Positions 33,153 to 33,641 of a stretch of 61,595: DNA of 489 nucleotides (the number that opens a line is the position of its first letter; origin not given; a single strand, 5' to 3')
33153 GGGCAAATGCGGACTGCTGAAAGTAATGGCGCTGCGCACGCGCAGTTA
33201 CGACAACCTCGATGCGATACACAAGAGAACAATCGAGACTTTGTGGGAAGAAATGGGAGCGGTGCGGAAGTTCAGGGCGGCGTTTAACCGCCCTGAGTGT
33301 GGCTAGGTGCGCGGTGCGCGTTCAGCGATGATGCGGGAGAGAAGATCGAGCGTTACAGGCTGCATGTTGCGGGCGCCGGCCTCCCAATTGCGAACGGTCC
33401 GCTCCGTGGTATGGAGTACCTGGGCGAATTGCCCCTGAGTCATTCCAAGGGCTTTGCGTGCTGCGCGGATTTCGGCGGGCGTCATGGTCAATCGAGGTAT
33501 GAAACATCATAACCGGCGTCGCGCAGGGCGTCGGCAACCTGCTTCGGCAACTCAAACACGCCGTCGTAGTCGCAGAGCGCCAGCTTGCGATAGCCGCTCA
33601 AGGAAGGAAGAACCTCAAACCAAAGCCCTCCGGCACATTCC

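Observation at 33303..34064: Opposite-strand three-gene island with anti-defence (acr-aca-like) architecture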

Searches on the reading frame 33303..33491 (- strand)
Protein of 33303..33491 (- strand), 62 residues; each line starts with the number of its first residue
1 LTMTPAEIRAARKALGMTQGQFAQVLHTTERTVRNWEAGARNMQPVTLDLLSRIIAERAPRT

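Call 4: search_protein_families(library=pfam, proteins=[window:33303-33491:-], max_evalue=1)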
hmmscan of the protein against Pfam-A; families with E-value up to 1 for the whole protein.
window:33303-33491:- (62 aa): 13 families
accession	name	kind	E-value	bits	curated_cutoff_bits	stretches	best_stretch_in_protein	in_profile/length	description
PF01381.28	HTH_3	-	4.3e-09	36.7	23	1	8-54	1-47/55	Helix-turn-helix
PF13560.12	HTH_31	-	3.5e-06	27.6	27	1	6-51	4-50/64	Helix-turn-helix domain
PF20432.4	Xre-like-HTH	-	7.5e-05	23.4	25.8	1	8-54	15-61/63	Antitoxin Xre-like helix-turn-helix domain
PF13518.12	HTH_28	-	0.0095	16.4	25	1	10-40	8-36/52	Helix-turn-helix domain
PF14590.12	DUF4447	-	0.0095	16.2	27.2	1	5-43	9-47/166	Domain of unknown function (DUF4447)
PF13384.12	HTH_23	-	0.014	15.6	24.6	1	9-36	9-37/50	Homeodomain-like domain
PF08965.17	Aca2_YdiL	-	0.015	15.9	23.8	1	3-58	1-58/118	Aca2/YdiL-like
PF08281.18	Sigma70_r4_2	-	0.016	15.3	25.7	1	12-36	22-46/54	Sigma-70, region 4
PF12844.13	HTH_19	-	0.03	14.7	30.2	1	8-43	4-39/64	Helix-turn-helix domain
PF13413.12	HTH_25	-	0.038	14.3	24.6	1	8-39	2-33/62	Helix-turn-helix domain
PF15731.11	MqsA_antitoxin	-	0.1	13.2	30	1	3-52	69-118/131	Antitoxin component of bacterial toxin-antitoxin system, MqsA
PF00376.29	MerR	-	0.11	12.8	28.2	1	20-37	3-20/38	MerR family regulatory protein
PF00157.23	Pou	-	0.15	12.5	27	1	7-32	12-37/72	Pou domain - N-terminal to homeobox domain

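Call 5: search_protein_families(library=phrogs, proteins=[window:33303-33491:-], max_evalue=0.1)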
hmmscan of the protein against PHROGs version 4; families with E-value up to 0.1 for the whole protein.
window:33303-33491:- (62 aa): 37 families (the best 25 are shown)
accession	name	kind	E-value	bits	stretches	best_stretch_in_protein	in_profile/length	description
phrog_2104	-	unknown function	3e-10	41.2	1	2-52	38-88/103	-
phrog_7950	-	transcription regulation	1.1e-08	36.1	1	3-40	7-49/68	transcriptional repressor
phrog_14076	-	transcription regulation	2.1e-07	32.4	1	2-51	12-64/86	transcriptional regulator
phrog_2439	-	transcription regulation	1.6e-06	28.2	1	2-53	6-57/367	transcriptional regulator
phrog_4779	-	transcription regulation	2.5e-06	28.9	1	2-44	1-46/98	transcriptional regulator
phrog_8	-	transcription regulation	3.4e-06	27.8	1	2-45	75-116/346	transcriptional regulator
phrog_955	-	DNA, RNA and nucleotide metabolism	5.3e-06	27.2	1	4-54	25-75/142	HTH DNA binding protein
phrog_4836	-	transcription regulation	6.5e-06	26.8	1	6-40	78-112/194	CII-like regulator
phrog_3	-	transcription regulation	8.7e-06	26.7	1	1-54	86-133/430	transcriptional repressor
phrog_2328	-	transcription regulation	1.2e-05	26.1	1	8-53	20-65/128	transcriptional repressor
phrog_5119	-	unknown function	2.2e-05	25.3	1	3-54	53-103/152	-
phrog_38149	-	unknown function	4.7e-05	24.4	1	5-51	10-56/190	-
phrog_2967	-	transcription regulation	0.00014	22.5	1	6-53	13-60/225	transcriptional regulator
phrog_664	-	DNA, RNA and nucleotide metabolism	0.0002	22.2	1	1-42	85-126/210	DNA binding protein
phrog_4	-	transcription regulation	0.00027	21.1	1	6-54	139-180/400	transcriptional repressor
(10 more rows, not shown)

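Call 7: search_protein_families(library=ncbifam, proteins=[window:33303-33491:-], max_evalue=1)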
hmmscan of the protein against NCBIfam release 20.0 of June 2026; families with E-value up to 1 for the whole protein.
window:33303-33491:- (62 aa): 17 families
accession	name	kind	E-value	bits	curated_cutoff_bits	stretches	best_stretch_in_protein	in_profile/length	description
NF040522.1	VC1465_fam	subfamily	4.5e-09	36.3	70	1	8-57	1-50/111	VC1465 family Xer recombination activation factor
TIGR03830.1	CxxCG_CxxCG_HTH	subfamily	9.3e-09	35.2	61.8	1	3-54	65-116/127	type II TA system antitoxin MqsA family protein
TIGR03070.1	couple_hipB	subfamily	2.7e-08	33.6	71.65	1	7-44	6-43/58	type II toxin-antitoxin system Y4mF family antitoxin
NF047542.1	telomere_Tap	equivalog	4.8e-07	28.9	600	1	4-58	18-72/695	telomere-associated protein Tap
NF041265.1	NadS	equivalog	1.1e-05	25.7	60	1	6-54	33-81/94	NadS family protein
NF007481.0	PRK10072.1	equivalog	0.00035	21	110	1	5-54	35-84/96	HTH-type transcriptional regulator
TIGR02612.1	mob_myst_A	hypoth_equivalog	0.0007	19.5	122.6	1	8-39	30-61/150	mobile mystery protein A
NF007257.0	PRK09706.1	subfamily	0.0008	19.2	101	1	6-52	8-54/135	transcriptional repressor DicA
TIGR00270.2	TIGR00270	equivalog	0.00091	19.1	110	1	7-40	79-112/159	multiprotein bridging factor aMBF1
NF041951.1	phage_RstR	subfamily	0.0014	18.9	80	1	6-54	5-50/108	RstR family transcriptional repressor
NF053720.1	NsdA_fam_reg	subfamily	0.0023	17.5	75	1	4-61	13-68/432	NsdA family TPR-like regulatory protein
NF049845.1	Xre_ParS_antitoxin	subfamily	0.0055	16.8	90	1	7-54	6-53/112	type II RES/Xre toxin-antitoxin system antitoxin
NF006015.0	PRK08154.1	subfamily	0.02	14.1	204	1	7-53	34-80/314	anaerobic benzoate catabolism transcriptional regulator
NF041575.1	antitoxPezA_Strep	equivalog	0.076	13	290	1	6-51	4-49/158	type II toxin-antitoxin system antitoxin PezA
NF003162.0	PRK04140.1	equivalog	0.083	11.9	263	1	7-44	130-167/317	transcriptional regulator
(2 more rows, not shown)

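Call 8: search_protein_families(library=padloc, proteins=[window:33303-33491:-], max_evalue=1)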
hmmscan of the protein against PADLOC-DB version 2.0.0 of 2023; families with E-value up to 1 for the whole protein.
window:33303-33491:- (62 aa): 13 families
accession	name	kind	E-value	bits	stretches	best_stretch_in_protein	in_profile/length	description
PDLC03949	RmrA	-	1.5e-06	25.4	1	3-55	2-54/363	-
PDLC03952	RmrA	-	4.5e-05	20.4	1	3-54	22-73/395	-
PDLC02926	HTH_VI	-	0.00011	20.3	1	7-54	5-49/92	-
PDLC03951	RmrA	-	0.00016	18.8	1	4-55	9-60/400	-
PDLC03947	RmrA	-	0.0014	15.6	1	2-50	10-58/383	-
PDLC04761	PDC-M64C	-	0.0016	16.9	1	8-52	38-82/100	-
PDLC04760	PDC-M64C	-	0.0018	16.6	1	7-51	30-74/93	-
PDLC03669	Control_protein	-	0.0033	15.7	1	2-56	8-60/96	control protein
PDLC03953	RmrA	-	0.005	14.1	1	4-51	6-53/373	-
PDLC03956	RmrA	-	0.0063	13.6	1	6-55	14-61/399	-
PDLC04133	mad1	-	0.021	13.1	1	17-38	6-27/60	mads_1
PDLC03948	RmrA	-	0.029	11.2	1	5-53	10-58/397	-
PDLC04142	capH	-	0.033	13.3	1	2-54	5-54/103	capH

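Call 22: search_solved_structures(query=window:33303-33491:-, max_evalue=0.01)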
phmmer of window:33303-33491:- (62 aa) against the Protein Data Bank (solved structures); distinct sequences matched with E-value up to 0.01: 5.
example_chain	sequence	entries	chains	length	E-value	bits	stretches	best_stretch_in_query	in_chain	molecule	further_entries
7xi5_A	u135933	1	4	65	1.4e-08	37.7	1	2-50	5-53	Transcriptional regulator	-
5jaa_A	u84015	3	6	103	1.6e-07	34.4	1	2-49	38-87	Antitoxin igA-2 | Antitoxin HigA-2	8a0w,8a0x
5j9i_A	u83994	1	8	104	1.6e-07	34.3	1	2-49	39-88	Antitoxin igA-2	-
9tv9_A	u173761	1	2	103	2.1e-07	34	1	2-49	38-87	Antitoxin HigA-2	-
9vt3_A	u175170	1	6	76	4.8e-05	26.7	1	3-42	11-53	Aca3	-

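Call 30: search_solved_structures(query=window:33303-33491:-, max_evalue=1, show_alignments=5)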
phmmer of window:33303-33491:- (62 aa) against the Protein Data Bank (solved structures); distinct sequences matched with E-value up to 1: 16.
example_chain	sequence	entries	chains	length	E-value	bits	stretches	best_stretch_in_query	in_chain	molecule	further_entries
7xi5_A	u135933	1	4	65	1.4e-08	37.7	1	2-50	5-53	Transcriptional regulator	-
5jaa_A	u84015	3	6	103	1.6e-07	34.4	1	2-49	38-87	Antitoxin igA-2 | Antitoxin HigA-2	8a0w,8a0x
5j9i_A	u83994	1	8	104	1.6e-07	34.3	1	2-49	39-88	Antitoxin igA-2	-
9tv9_A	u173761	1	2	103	2.1e-07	34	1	2-49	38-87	Antitoxin HigA-2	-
9vt3_A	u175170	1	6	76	4.8e-05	26.7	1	3-42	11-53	Aca3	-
8tac_A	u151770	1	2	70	0.015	18.9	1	6-48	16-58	DBP48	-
2ppx_A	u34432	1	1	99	0.021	18.4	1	7-43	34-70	Uncharacterized protein Atu1735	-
2mez_A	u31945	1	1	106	0.025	18.2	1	8-41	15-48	Multiprotein Bridging Factor (MBP-like)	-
9i1r_I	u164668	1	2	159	0.088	16.5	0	25-56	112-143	Phycocyanin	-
1r63_A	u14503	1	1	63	0.18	15.5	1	6-46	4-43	REPRESSOR PROTEIN FROM BACTERIOPHAGE 434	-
1per_L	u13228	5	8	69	0.23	15.2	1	7-46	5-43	PROTEIN (434 REPRESSOR) | 434 REPRESSOR | REPRESSOR PROTEIN CI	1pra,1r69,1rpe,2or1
4g8t_A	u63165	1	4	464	0.48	14.2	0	14-49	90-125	Glucarate dehydratase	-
4yba_A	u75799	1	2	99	0.48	14.2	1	2-50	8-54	Regulatory protein C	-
1sq8_A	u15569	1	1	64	0.84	13.4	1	6-54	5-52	dh434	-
2r63_A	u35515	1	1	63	0.96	13.2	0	8-46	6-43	REPRESSOR PROTEIN FROM BACTERIOPHAGE 434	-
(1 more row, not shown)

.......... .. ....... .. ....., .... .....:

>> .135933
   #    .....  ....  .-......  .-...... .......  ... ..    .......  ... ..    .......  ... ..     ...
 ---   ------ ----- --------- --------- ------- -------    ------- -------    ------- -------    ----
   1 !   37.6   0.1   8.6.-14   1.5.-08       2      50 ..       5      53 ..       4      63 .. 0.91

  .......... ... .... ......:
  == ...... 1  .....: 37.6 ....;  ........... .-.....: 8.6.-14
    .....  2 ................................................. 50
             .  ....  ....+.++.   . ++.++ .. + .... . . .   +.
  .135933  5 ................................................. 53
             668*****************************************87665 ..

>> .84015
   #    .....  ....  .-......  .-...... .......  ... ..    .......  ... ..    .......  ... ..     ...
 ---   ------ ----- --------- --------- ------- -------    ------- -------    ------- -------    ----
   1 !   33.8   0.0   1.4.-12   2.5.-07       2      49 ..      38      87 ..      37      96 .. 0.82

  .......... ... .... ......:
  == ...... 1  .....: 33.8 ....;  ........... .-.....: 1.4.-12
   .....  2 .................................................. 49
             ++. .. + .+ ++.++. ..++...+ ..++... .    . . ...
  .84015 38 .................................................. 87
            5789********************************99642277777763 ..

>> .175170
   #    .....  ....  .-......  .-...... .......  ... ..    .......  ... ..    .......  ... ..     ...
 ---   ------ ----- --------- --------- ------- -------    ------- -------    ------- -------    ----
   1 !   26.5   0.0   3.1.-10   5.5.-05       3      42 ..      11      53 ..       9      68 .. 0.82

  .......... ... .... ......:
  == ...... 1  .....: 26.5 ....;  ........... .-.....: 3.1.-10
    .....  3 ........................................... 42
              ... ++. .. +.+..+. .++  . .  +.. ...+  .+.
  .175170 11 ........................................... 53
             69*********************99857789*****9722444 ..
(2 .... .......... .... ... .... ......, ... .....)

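Call 48: find_related_loci(query=window:33303-33491:-, collection=viral_contigs, flank=4000)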
Query window:33303-33491:- (62 aa) in viral_contigs; peptide patterns used: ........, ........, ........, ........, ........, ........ (x = any residue, [..] = any of these).
20 stretches matched a pattern; 3 encode a relative of the query (tblastn E <= 1e-3); 3 distinct loci.
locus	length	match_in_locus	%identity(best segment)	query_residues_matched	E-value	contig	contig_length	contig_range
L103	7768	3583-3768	98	1-62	2e-38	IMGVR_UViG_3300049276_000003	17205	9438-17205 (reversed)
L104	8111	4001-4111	51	3-39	6e-10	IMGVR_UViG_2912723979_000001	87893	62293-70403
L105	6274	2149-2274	49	3-47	7e-10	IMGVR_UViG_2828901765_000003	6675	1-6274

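Call 49: find_homologous_proteins(query=window:33303-33491:-, max_evalue=0.00001)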
Query window:33303-33491:- (62 aa): 1 proteins with E <= 0.00001 among 1 candidates.
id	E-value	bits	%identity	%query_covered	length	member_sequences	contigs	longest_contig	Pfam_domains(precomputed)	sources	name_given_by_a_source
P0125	6.2e-31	121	100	97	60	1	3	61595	PF01381.29,PF13560.13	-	-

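Call 56: find_related_loci(query=A3, collection=viral_contigs, flank=3500)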
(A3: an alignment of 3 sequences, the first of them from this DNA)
Query A3 (62 aa) in viral_contigs; peptide patterns used: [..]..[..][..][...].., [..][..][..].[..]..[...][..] (x = any residue, [..] = any of these).
204 stretches matched a pattern; 94 encode a relative of the query (tblastn E <= 1e-3); the best 80 are kept; 79 distinct loci.
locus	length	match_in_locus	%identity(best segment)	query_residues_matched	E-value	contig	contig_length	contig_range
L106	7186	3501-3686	98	1-62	4e-37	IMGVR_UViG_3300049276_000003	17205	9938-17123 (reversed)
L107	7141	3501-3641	60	2-45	2e-12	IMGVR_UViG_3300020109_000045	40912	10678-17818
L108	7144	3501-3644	50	4-51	2e-11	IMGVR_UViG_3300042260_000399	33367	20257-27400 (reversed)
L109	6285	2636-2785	46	2-51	5e-10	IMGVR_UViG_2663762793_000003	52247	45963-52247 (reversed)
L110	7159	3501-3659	43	5-57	6e-10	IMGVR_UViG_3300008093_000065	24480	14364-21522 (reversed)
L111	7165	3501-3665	43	4-59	7e-10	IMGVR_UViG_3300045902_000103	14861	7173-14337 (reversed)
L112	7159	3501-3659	43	5-57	6e-10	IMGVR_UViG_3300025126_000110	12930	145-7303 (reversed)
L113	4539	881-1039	43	5-57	6e-10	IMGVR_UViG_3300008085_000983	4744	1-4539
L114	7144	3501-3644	48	4-51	7e-10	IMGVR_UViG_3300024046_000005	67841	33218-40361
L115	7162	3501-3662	44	4-52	1e-9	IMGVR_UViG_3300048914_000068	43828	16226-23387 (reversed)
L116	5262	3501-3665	36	3-57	6e-9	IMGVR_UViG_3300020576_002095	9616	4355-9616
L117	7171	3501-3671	35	4-60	4e-8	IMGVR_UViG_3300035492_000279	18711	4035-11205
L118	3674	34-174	45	5-51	4e-8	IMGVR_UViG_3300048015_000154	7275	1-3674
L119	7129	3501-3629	42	1-43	4e-8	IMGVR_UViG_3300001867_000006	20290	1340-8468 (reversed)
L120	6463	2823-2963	38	5-51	7e-8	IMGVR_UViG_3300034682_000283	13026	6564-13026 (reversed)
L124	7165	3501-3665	35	5-59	1e-7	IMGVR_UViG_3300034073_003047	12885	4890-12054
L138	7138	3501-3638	46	4-49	7e-7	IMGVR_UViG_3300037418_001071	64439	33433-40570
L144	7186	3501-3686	45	1-62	1e-5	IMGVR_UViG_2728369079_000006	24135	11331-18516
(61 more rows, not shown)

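Call 98: search_protein_families(library=phrogs, proteins=[L144:3046-3501:+, L138:2924-3274:+, L124:2376-2714:+, L124:2761-3051:+, L117:2825-3055:+], max_evalue=0.01)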
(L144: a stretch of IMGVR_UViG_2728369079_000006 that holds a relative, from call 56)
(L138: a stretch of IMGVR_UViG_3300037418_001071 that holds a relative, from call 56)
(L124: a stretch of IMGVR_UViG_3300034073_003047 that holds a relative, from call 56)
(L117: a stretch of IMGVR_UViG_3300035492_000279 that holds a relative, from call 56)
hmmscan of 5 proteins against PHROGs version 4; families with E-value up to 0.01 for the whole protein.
L144:3046-3501:+ (152 aa): 1 family
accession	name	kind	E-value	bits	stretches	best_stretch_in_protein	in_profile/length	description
phrog_11282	-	unknown function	5.5e-20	73.2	1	1-148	1-155/156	-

L138:2924-3274:+ (117 aa): 0 families

L124:2376-2714:+ (113 aa): 1 family
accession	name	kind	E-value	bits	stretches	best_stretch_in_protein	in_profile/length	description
phrog_13047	-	unknown function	0.0016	19.8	1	33-81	26-75/86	-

L124:2761-3051:+ (97 aa): 0 families

L117:2825-3055:+ (77 aa): 0 families
